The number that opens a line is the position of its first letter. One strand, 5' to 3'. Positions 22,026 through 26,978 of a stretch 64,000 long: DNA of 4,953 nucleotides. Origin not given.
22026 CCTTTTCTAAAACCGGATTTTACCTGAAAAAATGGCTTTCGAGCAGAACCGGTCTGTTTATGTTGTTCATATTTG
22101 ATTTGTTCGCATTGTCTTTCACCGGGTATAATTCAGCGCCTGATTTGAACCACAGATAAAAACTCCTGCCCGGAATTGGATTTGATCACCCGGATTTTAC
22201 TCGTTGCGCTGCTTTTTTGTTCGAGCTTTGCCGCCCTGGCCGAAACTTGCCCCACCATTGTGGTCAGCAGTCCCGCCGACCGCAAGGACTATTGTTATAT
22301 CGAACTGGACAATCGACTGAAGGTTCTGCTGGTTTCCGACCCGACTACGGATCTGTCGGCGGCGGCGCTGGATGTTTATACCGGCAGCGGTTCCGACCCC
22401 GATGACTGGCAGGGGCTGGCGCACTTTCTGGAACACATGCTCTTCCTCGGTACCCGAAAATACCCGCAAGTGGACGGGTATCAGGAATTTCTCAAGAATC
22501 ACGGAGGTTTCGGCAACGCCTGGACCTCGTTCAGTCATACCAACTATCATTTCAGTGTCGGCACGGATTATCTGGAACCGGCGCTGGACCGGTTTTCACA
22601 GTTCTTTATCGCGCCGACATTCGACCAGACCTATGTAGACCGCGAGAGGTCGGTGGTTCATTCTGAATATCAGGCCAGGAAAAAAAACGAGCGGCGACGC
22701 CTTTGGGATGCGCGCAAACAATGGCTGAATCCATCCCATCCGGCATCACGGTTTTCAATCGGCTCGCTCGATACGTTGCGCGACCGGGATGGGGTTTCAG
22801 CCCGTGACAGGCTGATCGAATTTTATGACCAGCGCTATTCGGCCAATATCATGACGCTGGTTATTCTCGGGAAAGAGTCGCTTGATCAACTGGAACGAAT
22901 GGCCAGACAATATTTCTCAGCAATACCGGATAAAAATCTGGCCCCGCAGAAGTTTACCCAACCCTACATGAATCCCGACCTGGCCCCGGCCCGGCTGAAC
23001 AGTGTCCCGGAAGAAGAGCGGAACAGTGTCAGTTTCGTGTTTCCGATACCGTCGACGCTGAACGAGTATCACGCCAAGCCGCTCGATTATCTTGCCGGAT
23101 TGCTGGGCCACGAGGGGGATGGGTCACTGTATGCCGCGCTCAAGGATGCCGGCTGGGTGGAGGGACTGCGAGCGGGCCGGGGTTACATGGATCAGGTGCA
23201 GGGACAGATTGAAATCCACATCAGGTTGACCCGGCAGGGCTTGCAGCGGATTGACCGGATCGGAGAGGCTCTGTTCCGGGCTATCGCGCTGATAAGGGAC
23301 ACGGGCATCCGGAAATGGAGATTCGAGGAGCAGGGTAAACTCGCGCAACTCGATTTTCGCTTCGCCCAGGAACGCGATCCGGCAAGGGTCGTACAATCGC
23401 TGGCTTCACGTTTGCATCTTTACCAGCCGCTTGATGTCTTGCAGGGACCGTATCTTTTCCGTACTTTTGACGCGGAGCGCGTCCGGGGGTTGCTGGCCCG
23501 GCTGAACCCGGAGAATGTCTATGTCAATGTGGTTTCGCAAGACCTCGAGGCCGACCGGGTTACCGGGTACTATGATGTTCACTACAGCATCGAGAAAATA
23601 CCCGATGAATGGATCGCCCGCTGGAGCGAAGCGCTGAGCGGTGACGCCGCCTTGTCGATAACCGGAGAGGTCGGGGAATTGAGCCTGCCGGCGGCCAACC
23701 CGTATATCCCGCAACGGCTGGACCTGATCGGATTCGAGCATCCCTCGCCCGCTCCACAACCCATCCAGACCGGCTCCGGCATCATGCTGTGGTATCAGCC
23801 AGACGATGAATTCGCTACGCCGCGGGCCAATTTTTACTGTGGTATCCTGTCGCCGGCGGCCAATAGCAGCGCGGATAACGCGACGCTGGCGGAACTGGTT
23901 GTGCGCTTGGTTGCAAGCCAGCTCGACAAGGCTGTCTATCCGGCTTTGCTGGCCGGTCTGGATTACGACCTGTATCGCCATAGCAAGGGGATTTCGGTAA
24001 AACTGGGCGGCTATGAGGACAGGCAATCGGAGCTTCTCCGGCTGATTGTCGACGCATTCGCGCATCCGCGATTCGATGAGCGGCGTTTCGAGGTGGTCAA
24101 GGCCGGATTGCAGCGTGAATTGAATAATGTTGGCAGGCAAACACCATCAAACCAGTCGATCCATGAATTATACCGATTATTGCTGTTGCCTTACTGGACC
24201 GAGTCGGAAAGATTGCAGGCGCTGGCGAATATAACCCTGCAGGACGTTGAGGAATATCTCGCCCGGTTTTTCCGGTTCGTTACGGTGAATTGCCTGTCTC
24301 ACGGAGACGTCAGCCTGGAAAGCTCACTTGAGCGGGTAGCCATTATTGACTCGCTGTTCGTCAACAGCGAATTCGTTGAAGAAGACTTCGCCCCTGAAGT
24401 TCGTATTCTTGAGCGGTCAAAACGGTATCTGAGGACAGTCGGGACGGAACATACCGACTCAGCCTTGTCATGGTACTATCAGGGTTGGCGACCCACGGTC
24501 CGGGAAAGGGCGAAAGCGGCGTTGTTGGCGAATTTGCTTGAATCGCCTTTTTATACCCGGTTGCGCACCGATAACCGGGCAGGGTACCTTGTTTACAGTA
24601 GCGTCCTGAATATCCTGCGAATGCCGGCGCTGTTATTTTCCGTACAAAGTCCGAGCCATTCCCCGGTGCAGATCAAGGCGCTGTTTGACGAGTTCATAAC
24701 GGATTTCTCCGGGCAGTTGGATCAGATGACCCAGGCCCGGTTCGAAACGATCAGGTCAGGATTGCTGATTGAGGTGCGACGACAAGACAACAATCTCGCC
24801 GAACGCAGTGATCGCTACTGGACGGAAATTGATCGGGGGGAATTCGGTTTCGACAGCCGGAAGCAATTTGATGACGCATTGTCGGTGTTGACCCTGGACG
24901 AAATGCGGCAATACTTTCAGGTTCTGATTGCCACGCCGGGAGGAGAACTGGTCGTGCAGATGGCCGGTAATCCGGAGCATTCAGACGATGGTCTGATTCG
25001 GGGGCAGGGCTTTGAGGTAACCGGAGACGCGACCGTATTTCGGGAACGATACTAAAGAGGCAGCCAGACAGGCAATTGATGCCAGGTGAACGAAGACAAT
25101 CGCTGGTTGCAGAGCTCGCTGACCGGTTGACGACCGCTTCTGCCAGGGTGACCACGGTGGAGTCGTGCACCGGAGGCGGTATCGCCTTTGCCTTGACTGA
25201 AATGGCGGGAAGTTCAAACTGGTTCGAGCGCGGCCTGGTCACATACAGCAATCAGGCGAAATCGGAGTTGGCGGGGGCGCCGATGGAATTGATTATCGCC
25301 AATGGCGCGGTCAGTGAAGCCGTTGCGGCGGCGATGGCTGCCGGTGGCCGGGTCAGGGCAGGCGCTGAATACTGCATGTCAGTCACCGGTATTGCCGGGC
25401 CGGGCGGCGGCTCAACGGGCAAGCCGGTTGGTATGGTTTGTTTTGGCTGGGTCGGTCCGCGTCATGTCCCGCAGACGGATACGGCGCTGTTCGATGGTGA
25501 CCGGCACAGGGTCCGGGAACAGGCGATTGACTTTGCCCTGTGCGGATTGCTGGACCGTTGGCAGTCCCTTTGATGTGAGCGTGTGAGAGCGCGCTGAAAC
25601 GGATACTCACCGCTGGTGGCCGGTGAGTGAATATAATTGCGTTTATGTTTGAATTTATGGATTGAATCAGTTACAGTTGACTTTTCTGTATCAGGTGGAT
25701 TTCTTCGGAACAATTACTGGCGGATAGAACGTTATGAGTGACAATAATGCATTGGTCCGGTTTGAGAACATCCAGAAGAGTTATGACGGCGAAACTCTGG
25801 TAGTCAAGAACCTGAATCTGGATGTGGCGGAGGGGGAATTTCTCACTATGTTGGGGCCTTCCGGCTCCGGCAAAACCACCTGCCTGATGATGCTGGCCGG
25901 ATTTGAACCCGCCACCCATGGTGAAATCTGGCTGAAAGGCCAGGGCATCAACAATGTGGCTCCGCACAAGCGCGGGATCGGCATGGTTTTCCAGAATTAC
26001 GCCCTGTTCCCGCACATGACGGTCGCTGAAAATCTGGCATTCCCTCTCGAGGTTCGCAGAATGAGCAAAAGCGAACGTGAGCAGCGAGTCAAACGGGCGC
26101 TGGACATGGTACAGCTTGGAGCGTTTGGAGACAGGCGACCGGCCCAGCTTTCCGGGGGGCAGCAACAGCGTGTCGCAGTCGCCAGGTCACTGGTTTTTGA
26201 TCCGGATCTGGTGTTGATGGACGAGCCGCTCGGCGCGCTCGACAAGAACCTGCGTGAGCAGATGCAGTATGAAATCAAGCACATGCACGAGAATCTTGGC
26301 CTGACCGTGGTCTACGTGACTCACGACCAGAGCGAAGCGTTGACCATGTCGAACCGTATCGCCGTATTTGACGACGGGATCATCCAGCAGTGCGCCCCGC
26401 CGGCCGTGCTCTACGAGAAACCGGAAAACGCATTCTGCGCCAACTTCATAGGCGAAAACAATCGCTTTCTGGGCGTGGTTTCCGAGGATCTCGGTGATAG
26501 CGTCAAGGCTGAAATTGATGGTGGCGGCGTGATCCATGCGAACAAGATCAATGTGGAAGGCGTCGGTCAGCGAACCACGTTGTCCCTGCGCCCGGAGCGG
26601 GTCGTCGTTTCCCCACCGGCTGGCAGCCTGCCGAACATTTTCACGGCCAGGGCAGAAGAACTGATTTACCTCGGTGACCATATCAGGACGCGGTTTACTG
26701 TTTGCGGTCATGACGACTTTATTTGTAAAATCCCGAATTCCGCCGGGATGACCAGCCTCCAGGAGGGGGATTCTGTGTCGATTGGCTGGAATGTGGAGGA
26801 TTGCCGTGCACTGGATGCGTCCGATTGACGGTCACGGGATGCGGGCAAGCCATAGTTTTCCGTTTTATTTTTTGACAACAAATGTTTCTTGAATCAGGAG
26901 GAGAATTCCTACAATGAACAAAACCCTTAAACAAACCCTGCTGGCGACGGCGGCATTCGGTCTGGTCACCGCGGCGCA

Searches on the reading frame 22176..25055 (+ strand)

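Call 28: search_protein_families(library=pfam, proteins=[window:22176-25055:+], max_evalue=0.00001)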
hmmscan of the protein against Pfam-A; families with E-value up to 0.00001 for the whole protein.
window:22176-25055:+ (959 aa): 4 families
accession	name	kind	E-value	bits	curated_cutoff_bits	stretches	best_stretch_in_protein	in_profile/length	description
PF16187.10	Peptidase_M16_M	-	2.1e-73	247.3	29.7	1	394-682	1-284/284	Middle or third domain of peptidase_M16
PF05193.26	Peptidase_M16_C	-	6.3e-40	137.4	23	2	210-385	4-176/181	Peptidase M16 inactive domain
PF00675.25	Peptidase_M16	-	5.4e-38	130.7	22.3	1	49-180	1-131/149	Insulinase (Peptidase family M16)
PF22456.1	PqqF-like_C_4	-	9.9e-27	93.5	27.5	1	783-882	1-100/100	PQQ synthase PqqF-like, C-terminal lobe domain 4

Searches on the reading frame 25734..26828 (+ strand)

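Call 28: search_protein_families(library=pfam, proteins=[window:25734-26828:+], max_evalue=0.00001)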
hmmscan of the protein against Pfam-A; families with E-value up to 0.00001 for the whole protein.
window:25734-26828:+ (364 aa): 2 families
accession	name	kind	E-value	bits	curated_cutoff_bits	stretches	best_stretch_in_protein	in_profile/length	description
PF00005.33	ABC_tran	-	8.2e-36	124.1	25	1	24-166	1-136/137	ABC transporter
PF08402.16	TOBE_2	-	3.3e-13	50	21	1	283-360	1-76/76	TOBE domain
